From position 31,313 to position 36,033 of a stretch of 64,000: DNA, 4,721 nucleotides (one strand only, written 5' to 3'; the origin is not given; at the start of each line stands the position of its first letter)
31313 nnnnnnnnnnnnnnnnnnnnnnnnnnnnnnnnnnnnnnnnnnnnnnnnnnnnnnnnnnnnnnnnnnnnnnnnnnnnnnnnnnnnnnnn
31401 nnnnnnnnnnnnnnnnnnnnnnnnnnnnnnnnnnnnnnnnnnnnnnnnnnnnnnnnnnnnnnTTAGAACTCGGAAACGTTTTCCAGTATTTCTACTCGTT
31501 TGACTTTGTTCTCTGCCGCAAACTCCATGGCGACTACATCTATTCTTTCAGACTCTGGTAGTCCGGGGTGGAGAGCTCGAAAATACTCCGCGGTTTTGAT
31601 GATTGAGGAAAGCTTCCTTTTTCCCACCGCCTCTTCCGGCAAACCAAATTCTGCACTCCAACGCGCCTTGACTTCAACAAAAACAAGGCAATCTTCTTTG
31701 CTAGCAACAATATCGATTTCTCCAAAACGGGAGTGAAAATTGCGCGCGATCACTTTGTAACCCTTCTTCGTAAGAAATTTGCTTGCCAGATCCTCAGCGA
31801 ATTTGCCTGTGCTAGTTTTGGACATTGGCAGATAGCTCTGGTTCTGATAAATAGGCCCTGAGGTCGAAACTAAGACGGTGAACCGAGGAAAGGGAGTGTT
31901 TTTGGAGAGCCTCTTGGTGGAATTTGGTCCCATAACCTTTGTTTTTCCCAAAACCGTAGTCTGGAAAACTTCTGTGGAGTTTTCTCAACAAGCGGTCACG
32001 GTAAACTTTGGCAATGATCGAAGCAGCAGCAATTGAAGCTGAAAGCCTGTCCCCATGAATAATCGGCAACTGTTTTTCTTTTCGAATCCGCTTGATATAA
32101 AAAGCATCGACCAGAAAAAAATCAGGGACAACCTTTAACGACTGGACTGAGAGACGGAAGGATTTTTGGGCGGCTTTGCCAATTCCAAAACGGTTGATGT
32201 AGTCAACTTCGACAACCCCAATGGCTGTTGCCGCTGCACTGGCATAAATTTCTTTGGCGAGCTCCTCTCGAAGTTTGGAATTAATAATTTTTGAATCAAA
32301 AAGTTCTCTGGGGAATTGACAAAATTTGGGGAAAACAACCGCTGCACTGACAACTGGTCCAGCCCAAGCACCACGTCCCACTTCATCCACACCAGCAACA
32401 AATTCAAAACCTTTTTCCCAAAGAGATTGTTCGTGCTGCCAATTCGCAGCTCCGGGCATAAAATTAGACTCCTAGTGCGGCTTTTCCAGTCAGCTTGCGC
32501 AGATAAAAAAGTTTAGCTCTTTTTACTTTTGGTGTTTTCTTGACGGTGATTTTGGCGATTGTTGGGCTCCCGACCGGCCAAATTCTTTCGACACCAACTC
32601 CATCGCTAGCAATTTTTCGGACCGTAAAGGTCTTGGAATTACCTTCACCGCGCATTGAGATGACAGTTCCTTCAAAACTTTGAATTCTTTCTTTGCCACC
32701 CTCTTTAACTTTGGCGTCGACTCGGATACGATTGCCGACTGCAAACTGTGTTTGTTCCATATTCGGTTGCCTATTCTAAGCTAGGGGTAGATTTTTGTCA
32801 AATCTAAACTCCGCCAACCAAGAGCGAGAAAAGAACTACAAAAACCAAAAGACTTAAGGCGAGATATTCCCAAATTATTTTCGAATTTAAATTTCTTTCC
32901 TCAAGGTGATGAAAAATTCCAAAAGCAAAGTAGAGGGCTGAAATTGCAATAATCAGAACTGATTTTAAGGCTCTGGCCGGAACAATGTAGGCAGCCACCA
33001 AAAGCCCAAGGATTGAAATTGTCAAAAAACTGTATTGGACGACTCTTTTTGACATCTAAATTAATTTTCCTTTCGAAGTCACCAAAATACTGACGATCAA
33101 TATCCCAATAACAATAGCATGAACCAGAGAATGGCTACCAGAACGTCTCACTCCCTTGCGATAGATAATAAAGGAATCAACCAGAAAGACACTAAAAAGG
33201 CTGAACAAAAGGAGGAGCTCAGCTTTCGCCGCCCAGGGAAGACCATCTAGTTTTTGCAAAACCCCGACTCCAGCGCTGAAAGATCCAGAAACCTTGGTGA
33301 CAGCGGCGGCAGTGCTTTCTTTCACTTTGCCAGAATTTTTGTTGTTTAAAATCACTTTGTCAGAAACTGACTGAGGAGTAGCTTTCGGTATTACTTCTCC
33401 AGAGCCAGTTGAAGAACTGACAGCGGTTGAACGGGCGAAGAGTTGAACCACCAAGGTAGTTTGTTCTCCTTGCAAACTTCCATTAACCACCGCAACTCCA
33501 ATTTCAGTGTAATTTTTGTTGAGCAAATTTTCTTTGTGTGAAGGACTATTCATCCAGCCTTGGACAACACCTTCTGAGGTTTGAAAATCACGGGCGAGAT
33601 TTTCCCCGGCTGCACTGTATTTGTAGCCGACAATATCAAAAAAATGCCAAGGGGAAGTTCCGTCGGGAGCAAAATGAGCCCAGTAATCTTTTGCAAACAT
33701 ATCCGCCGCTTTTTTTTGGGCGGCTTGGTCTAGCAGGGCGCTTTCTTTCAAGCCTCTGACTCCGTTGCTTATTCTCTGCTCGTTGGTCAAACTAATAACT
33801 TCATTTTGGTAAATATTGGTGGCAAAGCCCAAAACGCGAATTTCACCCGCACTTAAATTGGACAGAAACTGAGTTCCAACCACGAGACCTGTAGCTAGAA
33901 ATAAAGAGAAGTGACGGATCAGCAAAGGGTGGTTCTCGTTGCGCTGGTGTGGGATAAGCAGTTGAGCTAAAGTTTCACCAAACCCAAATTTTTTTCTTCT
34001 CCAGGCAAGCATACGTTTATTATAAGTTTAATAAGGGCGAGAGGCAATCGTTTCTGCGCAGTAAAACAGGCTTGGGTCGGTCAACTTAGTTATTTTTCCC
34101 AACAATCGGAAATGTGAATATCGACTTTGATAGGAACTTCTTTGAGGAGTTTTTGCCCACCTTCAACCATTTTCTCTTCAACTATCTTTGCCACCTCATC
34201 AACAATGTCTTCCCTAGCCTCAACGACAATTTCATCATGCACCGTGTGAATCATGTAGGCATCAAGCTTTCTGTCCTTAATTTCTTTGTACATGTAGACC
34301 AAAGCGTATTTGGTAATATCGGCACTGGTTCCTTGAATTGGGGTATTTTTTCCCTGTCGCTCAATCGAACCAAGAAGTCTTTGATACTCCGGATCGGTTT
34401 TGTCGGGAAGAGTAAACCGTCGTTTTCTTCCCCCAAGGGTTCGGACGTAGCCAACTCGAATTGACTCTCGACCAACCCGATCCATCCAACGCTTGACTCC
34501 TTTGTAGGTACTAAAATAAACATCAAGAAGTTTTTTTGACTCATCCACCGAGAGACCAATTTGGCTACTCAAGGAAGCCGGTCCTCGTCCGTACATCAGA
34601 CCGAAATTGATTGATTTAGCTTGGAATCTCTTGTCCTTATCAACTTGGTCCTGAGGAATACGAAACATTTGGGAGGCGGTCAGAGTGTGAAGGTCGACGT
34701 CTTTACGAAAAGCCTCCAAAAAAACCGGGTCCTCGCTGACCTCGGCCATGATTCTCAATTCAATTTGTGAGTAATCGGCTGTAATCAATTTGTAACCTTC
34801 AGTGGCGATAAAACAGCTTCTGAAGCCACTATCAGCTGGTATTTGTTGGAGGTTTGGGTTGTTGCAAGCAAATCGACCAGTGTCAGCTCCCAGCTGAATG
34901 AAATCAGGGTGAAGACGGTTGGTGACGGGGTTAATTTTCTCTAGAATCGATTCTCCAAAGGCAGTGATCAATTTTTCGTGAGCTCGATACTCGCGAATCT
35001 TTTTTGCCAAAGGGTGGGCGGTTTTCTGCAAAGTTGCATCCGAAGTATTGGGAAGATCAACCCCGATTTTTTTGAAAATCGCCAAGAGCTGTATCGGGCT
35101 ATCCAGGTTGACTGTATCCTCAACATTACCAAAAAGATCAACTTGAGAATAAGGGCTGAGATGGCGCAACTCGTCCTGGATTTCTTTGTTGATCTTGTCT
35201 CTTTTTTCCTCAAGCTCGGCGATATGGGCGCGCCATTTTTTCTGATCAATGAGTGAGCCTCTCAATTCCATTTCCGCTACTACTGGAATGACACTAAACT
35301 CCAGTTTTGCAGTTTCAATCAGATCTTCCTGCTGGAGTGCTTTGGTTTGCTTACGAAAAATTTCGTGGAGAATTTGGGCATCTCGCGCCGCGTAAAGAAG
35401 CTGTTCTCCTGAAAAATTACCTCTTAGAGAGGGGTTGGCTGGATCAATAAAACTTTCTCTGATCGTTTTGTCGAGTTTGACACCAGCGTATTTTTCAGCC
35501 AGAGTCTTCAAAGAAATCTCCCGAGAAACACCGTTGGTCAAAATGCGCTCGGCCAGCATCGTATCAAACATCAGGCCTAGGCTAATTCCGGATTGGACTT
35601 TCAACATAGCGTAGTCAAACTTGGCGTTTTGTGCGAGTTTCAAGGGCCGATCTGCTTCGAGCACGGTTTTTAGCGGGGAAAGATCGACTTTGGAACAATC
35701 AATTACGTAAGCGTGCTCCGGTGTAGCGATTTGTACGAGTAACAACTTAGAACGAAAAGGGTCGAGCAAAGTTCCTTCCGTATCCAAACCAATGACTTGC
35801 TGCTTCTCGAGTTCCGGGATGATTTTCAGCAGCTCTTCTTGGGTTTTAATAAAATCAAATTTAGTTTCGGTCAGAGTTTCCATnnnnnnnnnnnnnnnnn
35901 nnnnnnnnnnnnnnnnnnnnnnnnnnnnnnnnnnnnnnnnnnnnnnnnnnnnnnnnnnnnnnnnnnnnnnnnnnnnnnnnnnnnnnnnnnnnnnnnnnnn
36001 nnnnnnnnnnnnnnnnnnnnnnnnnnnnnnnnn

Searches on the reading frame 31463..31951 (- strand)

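Call 63: search_protein_families(library=pfam, proteins=[window:31463-31951:-], max_evalue=0.001)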
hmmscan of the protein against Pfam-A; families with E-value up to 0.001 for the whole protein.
window:31463-31951:- (162 aa): 5 families
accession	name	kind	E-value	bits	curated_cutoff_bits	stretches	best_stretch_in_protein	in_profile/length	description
PF02021.23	UPF0102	-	1.1e-26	93.4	23.6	1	52-141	1-79/80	Uncharacterised protein family UPF0102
PF04471.18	Mrr_cat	-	4.3e-05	24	21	1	48-151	5-104/115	Restriction endonuclease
PF01870.24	Hjc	-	0.00039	20.7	21.1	1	58-125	8-72/93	Archaeal holliday junction resolvase (hjc)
PF01939.22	NucS_C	-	0.00049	20.5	24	1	60-98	15-54/124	Endonuclease NucS C-terminal domain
PF08378.17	NERD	-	0.00059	20.8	22.1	1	49-100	2-60/111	Nuclease-related domain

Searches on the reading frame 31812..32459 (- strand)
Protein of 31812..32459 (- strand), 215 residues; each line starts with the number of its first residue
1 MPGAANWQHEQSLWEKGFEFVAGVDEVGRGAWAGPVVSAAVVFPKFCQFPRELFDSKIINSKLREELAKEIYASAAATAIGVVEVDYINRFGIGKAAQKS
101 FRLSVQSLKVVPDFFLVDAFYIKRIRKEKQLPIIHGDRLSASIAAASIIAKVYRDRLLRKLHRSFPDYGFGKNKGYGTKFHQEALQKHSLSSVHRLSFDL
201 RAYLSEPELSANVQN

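Call 63: search_protein_families(library=pfam, proteins=[window:31812-32459:-], max_evalue=0.001)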
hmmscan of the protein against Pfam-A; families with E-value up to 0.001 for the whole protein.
window:31812-32459:- (215 aa): 1 family
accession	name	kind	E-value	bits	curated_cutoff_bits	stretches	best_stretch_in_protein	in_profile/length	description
PF01351.25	RNase_HII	-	3.8e-33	115.5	25.8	1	22-199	1-197/199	Ribonuclease HII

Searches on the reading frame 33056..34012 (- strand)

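Call 63: search_protein_families(library=pfam, proteins=[window:33056-34012:-], max_evalue=0.001)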
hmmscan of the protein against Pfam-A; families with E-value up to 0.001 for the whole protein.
window:33056-34012:- (318 aa): 1 family
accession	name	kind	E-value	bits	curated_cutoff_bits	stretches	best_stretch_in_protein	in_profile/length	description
PF00188.32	CAP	-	2.3e-17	64.3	21.1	1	74-190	2-115/117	Cysteine-rich secretory protein family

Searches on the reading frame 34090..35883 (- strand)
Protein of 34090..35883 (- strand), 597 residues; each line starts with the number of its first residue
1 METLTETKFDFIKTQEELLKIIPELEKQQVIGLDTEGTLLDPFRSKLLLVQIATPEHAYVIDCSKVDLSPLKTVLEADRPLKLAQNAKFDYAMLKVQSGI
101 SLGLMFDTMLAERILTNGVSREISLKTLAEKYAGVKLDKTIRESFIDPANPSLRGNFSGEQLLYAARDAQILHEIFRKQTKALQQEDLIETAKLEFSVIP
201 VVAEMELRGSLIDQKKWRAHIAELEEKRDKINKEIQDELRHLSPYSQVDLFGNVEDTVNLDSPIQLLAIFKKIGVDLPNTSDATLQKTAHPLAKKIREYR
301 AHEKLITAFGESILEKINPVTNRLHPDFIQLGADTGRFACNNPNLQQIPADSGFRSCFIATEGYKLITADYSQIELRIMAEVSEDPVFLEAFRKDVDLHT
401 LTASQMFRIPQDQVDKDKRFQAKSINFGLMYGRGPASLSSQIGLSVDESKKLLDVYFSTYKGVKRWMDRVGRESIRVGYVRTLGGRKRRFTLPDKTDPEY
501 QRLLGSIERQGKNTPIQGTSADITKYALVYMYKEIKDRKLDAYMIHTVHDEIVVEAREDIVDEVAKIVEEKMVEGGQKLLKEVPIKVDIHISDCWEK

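Call 63: search_protein_families(library=pfam, proteins=[window:34090-35883:-], max_evalue=0.001)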
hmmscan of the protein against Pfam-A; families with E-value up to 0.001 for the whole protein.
window:34090-35883:- (597 aa): 3 families
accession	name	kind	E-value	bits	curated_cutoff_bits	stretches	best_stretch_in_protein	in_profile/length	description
PF00476.26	DNA_pol_A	-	1.3e-99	334.2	34.3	1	232-596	8-380/381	DNA polymerase family A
PF01612.26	DNA_pol_A_exo1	-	1.9e-31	109.6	23.6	1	11-183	3-172/173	3'-5' exonuclease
PF18136.6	DNApol_Exo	-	5.8e-05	22.8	26.7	1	120-180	220-279/282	DNA mitochondrial polymerase exonuclease domain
